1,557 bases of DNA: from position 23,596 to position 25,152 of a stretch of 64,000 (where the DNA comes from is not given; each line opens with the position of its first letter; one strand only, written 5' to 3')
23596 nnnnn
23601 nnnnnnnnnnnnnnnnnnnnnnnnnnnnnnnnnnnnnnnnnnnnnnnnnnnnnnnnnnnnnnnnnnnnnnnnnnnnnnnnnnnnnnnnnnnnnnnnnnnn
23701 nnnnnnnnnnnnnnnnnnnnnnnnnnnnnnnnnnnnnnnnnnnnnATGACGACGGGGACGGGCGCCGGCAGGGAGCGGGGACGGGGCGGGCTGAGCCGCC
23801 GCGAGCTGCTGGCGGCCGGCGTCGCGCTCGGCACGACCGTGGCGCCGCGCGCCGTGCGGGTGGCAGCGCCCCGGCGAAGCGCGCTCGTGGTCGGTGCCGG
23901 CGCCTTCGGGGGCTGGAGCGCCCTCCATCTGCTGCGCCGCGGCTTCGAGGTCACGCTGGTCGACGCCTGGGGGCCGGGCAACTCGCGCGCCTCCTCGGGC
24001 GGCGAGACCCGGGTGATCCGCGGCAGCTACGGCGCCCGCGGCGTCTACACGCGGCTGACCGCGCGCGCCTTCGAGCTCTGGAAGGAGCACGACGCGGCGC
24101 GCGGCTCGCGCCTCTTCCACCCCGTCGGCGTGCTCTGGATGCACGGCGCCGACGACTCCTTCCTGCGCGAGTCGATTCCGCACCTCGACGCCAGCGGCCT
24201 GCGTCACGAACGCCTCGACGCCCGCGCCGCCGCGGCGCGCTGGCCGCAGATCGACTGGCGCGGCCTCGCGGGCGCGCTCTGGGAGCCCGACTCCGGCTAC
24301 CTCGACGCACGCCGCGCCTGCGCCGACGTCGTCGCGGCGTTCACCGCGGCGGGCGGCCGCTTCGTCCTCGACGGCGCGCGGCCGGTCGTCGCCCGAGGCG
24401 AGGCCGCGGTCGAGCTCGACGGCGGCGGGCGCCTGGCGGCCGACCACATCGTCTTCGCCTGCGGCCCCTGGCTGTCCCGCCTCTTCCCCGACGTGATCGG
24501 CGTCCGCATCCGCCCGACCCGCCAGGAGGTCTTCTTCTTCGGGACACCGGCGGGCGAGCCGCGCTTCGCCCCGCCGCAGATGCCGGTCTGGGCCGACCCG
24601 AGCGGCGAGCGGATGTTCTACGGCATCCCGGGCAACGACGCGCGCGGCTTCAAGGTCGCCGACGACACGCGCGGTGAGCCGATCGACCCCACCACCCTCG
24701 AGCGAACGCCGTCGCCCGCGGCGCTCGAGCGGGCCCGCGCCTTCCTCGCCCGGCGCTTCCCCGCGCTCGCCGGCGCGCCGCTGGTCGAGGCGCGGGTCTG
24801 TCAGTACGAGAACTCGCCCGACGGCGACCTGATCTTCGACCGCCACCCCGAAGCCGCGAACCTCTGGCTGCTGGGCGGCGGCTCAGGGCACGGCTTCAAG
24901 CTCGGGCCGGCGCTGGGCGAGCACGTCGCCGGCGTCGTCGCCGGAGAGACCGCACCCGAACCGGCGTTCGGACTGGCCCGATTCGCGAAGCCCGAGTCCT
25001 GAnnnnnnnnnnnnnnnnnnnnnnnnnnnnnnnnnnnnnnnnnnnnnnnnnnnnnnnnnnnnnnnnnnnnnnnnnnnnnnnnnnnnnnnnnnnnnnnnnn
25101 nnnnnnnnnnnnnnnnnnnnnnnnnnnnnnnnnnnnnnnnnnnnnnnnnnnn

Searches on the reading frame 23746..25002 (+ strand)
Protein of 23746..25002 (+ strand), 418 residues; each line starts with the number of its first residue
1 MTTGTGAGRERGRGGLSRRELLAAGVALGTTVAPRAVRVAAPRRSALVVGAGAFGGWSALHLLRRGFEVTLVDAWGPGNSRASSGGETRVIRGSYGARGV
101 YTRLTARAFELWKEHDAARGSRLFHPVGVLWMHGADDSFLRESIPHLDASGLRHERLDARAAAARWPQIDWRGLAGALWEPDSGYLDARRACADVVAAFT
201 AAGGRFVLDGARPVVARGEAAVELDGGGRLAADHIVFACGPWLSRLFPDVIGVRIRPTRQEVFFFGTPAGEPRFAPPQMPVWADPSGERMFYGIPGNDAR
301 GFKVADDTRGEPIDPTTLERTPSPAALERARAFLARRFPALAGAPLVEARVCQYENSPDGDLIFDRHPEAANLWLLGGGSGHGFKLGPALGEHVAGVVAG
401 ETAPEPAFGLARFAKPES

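Call 13: search_protein_families(library=pfam, proteins=[window:23746-25002:+])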
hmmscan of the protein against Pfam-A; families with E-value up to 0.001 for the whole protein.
window:23746-25002:+ (418 aa): 1 family
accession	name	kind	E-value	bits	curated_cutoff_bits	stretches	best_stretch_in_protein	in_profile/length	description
PF01266.30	DAO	-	1.9e-50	172.8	27.9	1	47-395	3-351/353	FAD dependent oxidoreductase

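Call 16: find_encoding_contigs(protein=window:23746-25002:+, flank=10000, max_places=6)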
Protein window:23746-25002:+ (418 aa): 1 contig read that carries it; 1 place shown.
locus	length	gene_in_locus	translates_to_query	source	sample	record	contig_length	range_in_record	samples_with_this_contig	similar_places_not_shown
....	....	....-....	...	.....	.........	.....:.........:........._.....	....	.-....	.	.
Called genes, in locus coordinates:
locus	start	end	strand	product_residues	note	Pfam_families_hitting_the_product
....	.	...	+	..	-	?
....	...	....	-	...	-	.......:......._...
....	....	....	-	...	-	-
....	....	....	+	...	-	-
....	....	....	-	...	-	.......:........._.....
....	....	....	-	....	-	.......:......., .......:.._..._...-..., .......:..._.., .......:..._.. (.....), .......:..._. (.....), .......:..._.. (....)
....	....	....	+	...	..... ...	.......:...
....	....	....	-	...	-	?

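Call 17: find_homologous_proteins(query=window:23746-25002:+, max_evalue=1e-30)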
Query window:23746-25002:+ (418 aa): 8000 proteins with E <= 1e-30 among 8000 candidates; the best 120 are listed.
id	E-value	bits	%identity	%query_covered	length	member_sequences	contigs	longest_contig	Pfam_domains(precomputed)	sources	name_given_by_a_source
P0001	1.2e-276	936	100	100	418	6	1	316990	PF01266.31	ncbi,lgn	ncbi:MAG: oxidoreductase [Acidobacteriota bacterium]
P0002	9.4e-237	804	87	100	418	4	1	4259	PF01266.31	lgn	-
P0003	4.4e-221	753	83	96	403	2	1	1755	PF01266.31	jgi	jgi:glycine/D-amino acid oxidase-like deaminating enzyme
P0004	9.9e-220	748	84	96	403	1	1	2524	PF01266.31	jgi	jgi:glycine/D-amino acid oxidase-like deaminating enzyme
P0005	1.4e-219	748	83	96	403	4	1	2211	PF01266.31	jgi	-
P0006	5.8e-184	630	75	89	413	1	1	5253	PF01266.31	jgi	jgi:glycine/D-amino acid oxidase-like deaminating enzyme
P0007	4.4e-177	608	68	96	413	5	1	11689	PF01266.31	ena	-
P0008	2.1e-170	586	69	90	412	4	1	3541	PF01266.31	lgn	-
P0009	2.7e-169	582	67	95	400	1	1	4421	PF01266.31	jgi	-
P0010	1.0e-168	580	66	96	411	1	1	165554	PF01266.31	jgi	jgi:sarcosine oxidase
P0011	8.5e-167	574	66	96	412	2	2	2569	PF01266.31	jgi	-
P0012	1.9e-166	573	69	89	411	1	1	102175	PF01266.31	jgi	jgi:sarcosine oxidase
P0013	1.1e-162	560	65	91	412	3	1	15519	PF01266.31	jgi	-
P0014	5.6e-157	541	72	83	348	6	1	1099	PF01266.31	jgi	jgi:glycine/D-amino acid oxidase-like deaminating enzyme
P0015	9.7e-145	501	60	96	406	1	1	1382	PF01266.31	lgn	-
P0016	2.2e-144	500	60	96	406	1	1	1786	PF01266.31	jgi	-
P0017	2.2e-144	500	63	89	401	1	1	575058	PF01266.31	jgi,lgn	jgi:glycine/D-amino acid oxidase-like deaminating enzyme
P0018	3.4e-144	499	62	92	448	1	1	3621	PF01266.31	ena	-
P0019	3.7e-144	499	59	90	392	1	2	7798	PF01266.31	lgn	-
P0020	4.0e-144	499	60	96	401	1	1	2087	PF01266.31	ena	-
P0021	8.0e-144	498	63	91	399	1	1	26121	PF01266.31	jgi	jgi:glycine/D-amino acid oxidase-like deaminating enzyme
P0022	1.7e-143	497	59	96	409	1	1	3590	PF01266.31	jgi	jgi:monomeric sarcosine oxidase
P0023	2.1e-143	497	59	96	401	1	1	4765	PF01266.31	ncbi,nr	ncbi:MAG TPA: FAD-dependent oxidoreductase [Blastocatellia bacterium]|nr:FAD-dependent oxidoreductas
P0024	2.3e-143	497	63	88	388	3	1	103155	PF01266.31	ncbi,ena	-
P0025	2.9e-143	496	59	96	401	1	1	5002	PF01266.31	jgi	jgi:glycine/D-amino acid oxidase-like deaminating enzyme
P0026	1.4e-142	494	58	97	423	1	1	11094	PF01266.31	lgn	-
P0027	2.0e-142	494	59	96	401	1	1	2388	PF01266.31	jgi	jgi:glycine/D-amino acid oxidase-like deaminating enzyme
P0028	2.0e-142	493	58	96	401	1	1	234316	PF01266.31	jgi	jgi:monomeric sarcosine oxidase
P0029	2.4e-142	493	58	95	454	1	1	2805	PF01266.31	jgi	jgi:sarcosine oxidase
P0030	3.1e-142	493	60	91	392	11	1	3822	PF01266.31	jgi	jgi:glycine/D-amino acid oxidase-like deaminating enzyme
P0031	3.6e-142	493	60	95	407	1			PF01266.31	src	-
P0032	5.5e-142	492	59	96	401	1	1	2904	PF01266.31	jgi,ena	jgi:monomeric sarcosine oxidase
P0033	5.9e-142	492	56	98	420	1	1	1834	PF01266.31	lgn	-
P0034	6.7e-142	492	62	87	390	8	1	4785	PF01266.31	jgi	jgi:glycine/D-amino acid oxidase-like deaminating enzyme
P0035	9.6e-142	491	59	93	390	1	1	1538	PF01266.31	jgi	-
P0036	1.6e-141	491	60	93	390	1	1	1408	PF01266.31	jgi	-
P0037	2.3e-141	490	60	89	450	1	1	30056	PF01266.31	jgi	jgi:glycine/D-amino acid oxidase-like deaminating enzyme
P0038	4.2e-141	489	61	89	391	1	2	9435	PF01266.31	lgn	-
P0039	6.3e-141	489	62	89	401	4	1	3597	PF01266.31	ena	-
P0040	7.5e-141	488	62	88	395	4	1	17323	PF01266.31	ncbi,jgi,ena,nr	ncbi:MAG TPA: FAD-dependent oxidoreductase [Thermoanaerobaculia bacterium]|nr:FAD-dependent oxidored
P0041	8.7e-141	488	59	93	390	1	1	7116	PF01266.31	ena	-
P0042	9.9e-141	488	62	88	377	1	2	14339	PF01266.31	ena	-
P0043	1.1e-140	488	60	89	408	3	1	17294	PF01266.31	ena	-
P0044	1.8e-140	487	61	89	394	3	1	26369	PF01266.31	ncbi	ncbi:MAG TPA: FAD-dependent oxidoreductase [Thermoanaerobaculia bacterium]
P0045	3.0e-140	486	61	89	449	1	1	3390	PF01266.31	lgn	-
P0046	3.4e-140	486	59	96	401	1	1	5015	PF01266.31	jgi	jgi:glycine/D-amino acid oxidase-like deaminating enzyme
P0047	3.4e-140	486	58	96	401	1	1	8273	PF01266.31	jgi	jgi:glycine/D-amino acid oxidase-like deaminating enzyme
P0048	3.7e-140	486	56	95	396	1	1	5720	PF01266.31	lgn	-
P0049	4.9e-140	486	62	88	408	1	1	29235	PF01266.31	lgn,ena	-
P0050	7.3e-140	485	63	88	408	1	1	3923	PF01266.31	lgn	-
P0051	7.6e-140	485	58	95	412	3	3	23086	PF01266.31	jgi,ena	-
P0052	9.8e-140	485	58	96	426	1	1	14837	PF01266.31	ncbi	ncbi:MAG: FAD-dependent oxidoreductase [Thermoanaerobaculia bacterium]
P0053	1.1e-139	484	58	96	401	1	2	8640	PF01266.31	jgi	jgi:glycine/D-amino acid oxidase-like deaminating enzyme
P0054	1.2e-139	484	58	95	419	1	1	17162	PF01266.31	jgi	jgi:glycine/D-amino acid oxidase-like deaminating enzyme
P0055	1.3e-139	484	58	89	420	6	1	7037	PF01266.31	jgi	jgi:glycine/D-amino acid oxidase-like deaminating enzyme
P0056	2.2e-139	483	59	96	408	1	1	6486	PF01266.31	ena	-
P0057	2.5e-139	483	58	95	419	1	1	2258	PF01266.31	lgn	-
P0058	2.5e-139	483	58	91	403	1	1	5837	PF01266.31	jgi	jgi:glycine/D-amino acid oxidase-like deaminating enzyme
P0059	3.3e-139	483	58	96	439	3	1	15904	PF01266.31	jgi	jgi:glycine/D-amino acid oxidase-like deaminating enzyme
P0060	3.3e-139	483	54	99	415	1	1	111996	PF01266.31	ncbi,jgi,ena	-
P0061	3.4e-139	483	60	94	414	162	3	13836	PF01266.31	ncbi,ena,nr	ncbi:MAG: hypothetical protein DMD60_06875 [Gemmatimonadetes bacterium]|nr:MAG: hypothetical protein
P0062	4.3e-139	483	61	89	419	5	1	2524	PF01266.31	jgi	jgi:glycine/D-amino acid oxidase-like deaminating enzyme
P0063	4.8e-139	482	61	92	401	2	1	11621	PF01266.31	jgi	-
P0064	5.3e-139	482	54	97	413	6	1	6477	PF01266.31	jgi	-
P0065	5.3e-139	482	58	96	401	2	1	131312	PF01266.31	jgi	jgi:glycine/D-amino acid oxidase-like deaminating enzyme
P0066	5.9e-139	482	62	87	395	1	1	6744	PF01266.31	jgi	jgi:glycine/D-amino acid oxidase-like deaminating enzyme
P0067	6.7e-139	482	62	85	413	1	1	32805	PF01266.31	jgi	jgi:glycine/D-amino acid oxidase-like deaminating enzyme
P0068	7.8e-139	482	62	88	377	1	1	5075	PF01266.31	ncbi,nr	ncbi:MAG TPA: FAD-dependent oxidoreductase [Gemmatimonadales bacterium]|nr:FAD-dependent oxidoreduct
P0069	8.7e-139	482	61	89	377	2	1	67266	PF01266.31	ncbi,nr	ncbi:MAG TPA: FAD-dependent oxidoreductase [Gemmatimonadales bacterium]|nr:FAD-dependent oxidoreduct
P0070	1.0e-138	481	58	96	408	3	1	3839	PF01266.31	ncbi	-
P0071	1.3e-138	481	62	88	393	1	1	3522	PF01266.31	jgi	jgi:glycine/D-amino acid oxidase-like deaminating enzyme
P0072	1.4e-138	481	58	89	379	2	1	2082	PF01266.31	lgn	-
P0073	1.6e-138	481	60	90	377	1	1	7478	PF01266.31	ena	-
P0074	1.6e-138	481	58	95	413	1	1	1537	PF01266.31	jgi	jgi:glycine/D-amino acid oxidase-like deaminating enzyme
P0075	1.6e-138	481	60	88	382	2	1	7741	PF01266.31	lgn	-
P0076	1.7e-138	481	56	96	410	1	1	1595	PF01266.31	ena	-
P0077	2.0e-138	480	57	90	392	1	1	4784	PF01266.31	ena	-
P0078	3.2e-138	480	58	95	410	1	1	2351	PF01266.31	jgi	jgi:glycine/D-amino acid oxidase-like deaminating enzyme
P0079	4.1e-138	479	60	91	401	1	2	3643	PF01266.31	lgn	-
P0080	4.2e-138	479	60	88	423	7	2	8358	PF01266.31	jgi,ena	-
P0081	4.2e-138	479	61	90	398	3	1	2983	PF01266.31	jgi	jgi:sarcosine oxidase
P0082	4.9e-138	479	61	89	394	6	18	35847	PF01266.31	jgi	jgi:glycine/D-amino acid oxidase-like deaminating enzyme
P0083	4.9e-138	479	59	88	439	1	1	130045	PF01266.31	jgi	jgi:monomeric sarcosine oxidase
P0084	6.0e-138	479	57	96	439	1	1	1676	PF01266.31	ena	-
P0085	7.6e-138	478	60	88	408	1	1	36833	PF01266.31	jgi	jgi:sarcosine oxidase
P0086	9.3e-138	478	59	96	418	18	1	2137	PF01266.31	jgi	-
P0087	1.2e-137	478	60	89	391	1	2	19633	PF01266.31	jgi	jgi:glycine/D-amino acid oxidase-like deaminating enzyme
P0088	1.6e-137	477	57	95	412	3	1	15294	PF01266.31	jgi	jgi:glycine/D-amino acid oxidase-like deaminating enzyme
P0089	1.6e-137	477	60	88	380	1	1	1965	PF01266.31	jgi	jgi:monomeric sarcosine oxidase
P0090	1.8e-137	477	61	89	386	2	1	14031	PF01266.31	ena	-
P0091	1.9e-137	477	59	88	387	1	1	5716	PF01266.31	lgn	-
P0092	2.2e-137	477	59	96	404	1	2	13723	PF01266.31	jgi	jgi:sarcosine oxidase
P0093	2.2e-137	477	58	94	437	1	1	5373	PF01266.31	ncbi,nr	ncbi:MAG: FAD-dependent oxidoreductase, partial [Acidobacteria bacterium]|nr:FAD-dependent oxidoredu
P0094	2.3e-137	477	61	89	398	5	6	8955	PF01266.31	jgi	jgi:glycine/D-amino acid oxidase-like deaminating enzyme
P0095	2.3e-137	477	60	91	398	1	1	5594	PF01266.31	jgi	-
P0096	2.4e-137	477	58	94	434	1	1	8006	PF01266.31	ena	-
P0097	2.6e-137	477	62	87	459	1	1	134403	PF01266.31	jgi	jgi:glycine/D-amino acid oxidase-like deaminating enzyme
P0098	2.9e-137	476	58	90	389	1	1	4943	PF01266.31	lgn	-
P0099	3.5e-137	476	60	90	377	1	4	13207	PF01266.31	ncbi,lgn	-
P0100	3.6e-137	476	60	89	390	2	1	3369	PF01266.31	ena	-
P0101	4.4e-137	476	57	97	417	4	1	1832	PF01266.31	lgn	-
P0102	4.5e-137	476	55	99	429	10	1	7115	PF01266.31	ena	-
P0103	5.3e-137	476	61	88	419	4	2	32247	PF01266.31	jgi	jgi:glycine/D-amino acid oxidase-like deaminating enzyme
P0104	5.4e-137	476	61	89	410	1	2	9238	PF01266.31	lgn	-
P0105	5.5e-137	476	58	95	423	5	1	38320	PF01266.31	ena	-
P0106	5.8e-137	476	60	88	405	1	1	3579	PF01266.31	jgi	-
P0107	7.8e-137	475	61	87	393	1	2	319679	PF01266.31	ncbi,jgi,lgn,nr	ncbi:MAG: FAD-dependent oxidoreductase [Acidobacteria bacterium]|nr:FAD-dependent oxidoreductase [Ac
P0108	8.3e-137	475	61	89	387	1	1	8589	PF01266.31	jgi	jgi:glycine/D-amino acid oxidase-like deaminating enzyme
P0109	8.4e-137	475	61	89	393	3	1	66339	PF01266.31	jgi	jgi:glycine/D-amino acid oxidase-like deaminating enzyme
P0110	8.6e-137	475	57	95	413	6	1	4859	PF01266.31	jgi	jgi:glycine/D-amino acid oxidase-like deaminating enzyme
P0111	8.8e-137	475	60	88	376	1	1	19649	PF01266.31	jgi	jgi:glycine/D-amino acid oxidase-like deaminating enzyme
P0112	9.1e-137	475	61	88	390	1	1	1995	PF01266.31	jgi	jgi:glycine/D-amino acid oxidase-like deaminating enzyme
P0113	9.9e-137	475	58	91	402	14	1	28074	PF01266.31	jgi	jgi:glycine/D-amino acid oxidase-like deaminating enzyme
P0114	1.1e-136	475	56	95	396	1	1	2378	PF01266.31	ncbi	-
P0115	1.1e-136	475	62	89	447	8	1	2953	PF01266.31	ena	-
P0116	1.2e-136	474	61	88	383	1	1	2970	PF01266.31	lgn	-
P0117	1.2e-136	474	60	91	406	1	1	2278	PF01266.31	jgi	jgi:glycine/D-amino acid oxidase-like deaminating enzyme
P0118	1.2e-136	474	55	96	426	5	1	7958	PF01266.31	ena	-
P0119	1.4e-136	474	59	89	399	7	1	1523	PF01266.31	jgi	-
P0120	1.4e-136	474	56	96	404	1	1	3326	PF01266.31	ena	-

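Call 21: find_encoding_contigs(protein=P0002, flank=10000, max_places=3)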
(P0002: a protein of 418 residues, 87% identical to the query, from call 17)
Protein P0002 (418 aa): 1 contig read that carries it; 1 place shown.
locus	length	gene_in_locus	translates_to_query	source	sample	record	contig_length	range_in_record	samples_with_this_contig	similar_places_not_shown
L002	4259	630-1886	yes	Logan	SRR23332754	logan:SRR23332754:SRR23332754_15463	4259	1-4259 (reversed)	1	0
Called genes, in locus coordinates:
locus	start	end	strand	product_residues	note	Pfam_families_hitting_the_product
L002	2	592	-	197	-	?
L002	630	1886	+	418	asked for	PF01266:DAO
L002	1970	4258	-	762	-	?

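Call 22: find_encoding_contigs(protein=P0006, flank=10000, max_places=3)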
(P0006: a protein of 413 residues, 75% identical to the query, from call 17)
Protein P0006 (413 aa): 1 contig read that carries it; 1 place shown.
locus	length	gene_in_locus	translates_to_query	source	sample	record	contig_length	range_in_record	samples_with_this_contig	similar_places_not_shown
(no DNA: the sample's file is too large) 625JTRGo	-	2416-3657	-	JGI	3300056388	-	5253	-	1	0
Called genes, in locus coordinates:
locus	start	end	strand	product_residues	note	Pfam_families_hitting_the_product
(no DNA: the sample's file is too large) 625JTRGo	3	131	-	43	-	?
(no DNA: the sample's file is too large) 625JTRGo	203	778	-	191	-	PF03352:Adenine_glyco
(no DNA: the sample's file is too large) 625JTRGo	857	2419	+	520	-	PF00171:Aldedh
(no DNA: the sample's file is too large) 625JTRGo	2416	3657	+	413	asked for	PF01266:DAO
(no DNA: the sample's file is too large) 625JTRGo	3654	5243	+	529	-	PF00009:GTP_EFTU, PF01926:MMR_HSR1 (weak), PF22042:EF-G_D2, PF03144:GTP_EFTU_D2, PF16658:RF3_C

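Call 23: find_encoding_contigs(protein=P0007, flank=10000, max_places=3)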
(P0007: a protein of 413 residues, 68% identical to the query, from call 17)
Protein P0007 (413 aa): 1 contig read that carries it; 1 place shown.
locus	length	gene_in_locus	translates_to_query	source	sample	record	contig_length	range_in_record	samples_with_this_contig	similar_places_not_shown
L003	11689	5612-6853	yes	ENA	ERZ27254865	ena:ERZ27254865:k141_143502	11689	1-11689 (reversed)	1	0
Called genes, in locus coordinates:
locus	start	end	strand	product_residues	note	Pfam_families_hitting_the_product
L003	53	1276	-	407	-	PF02771:Acyl-CoA_dh_N, PF02770:Acyl-CoA_dh_M, PF00441:Acyl-CoA_dh_1, PF22924:ACOX_C_alpha1 (weak), PF08028:Acyl-CoA_dh_2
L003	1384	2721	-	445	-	PF02775:TPP_enzyme_C, PF01558:POR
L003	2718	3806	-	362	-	PF01855:POR_N, PF17147:PFOR_II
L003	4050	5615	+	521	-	PF00171:Aldedh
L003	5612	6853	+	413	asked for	PF01266:DAO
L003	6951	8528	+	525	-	PF00009:GTP_EFTU, PF01926:MMR_HSR1 (weak), PF22042:EF-G_D2, PF03144:GTP_EFTU_D2, PF16658:RF3_C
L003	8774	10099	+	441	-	PF04235:DUF418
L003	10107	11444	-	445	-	PF07721:TPR_4 (faint), PF13428:TPR_14 (faint), PF00515:TPR_1 (faint), PF07719:TPR_2 (faint), PF13181:TPR_8 (faint), PF13432:TPR_16, PF14559:TPR_19 (weak), PF13424:TPR_12 (weak), +3 more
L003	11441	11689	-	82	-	?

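Call 24: find_encoding_contigs(protein=P0012, flank=10000, max_places=3)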
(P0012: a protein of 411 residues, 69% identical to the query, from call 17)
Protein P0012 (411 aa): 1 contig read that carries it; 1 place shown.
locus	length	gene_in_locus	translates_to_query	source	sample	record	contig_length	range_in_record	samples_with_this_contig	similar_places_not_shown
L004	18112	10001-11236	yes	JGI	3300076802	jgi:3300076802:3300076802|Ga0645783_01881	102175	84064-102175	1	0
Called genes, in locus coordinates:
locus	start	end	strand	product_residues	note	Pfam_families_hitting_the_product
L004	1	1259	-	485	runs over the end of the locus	PF01546:Peptidase_M20, PF07687:M20_dimer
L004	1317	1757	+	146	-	PF20136:DUF6526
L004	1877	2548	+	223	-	PF13505:OMP_b-brl (weak)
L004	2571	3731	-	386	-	PF03562:MltA, PF06725:3D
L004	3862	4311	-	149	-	PF00583:Acetyltransf_1, PF13508:Acetyltransf_7 (weak)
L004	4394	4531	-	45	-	-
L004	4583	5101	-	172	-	PF05193:Peptidase_M16_C (weak)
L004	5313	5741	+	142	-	-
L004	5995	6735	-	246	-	-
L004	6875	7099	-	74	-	-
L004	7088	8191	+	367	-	PF00171:Aldedh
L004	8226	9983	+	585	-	PF05960:DUF885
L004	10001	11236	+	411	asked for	PF01266:DAO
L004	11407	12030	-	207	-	-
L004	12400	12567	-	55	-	-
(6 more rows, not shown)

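Call 28: find_encoding_contigs(protein=P0004, flank=10000, max_places=3)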
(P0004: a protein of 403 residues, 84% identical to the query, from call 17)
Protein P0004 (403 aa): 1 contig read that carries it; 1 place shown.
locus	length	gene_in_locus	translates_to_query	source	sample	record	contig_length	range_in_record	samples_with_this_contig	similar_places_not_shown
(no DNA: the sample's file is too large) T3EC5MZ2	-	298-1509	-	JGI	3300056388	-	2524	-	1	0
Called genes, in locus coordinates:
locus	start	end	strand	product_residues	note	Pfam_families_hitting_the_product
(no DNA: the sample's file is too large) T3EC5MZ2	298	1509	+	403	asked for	PF01266:DAO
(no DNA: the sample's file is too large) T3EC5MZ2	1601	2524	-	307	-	?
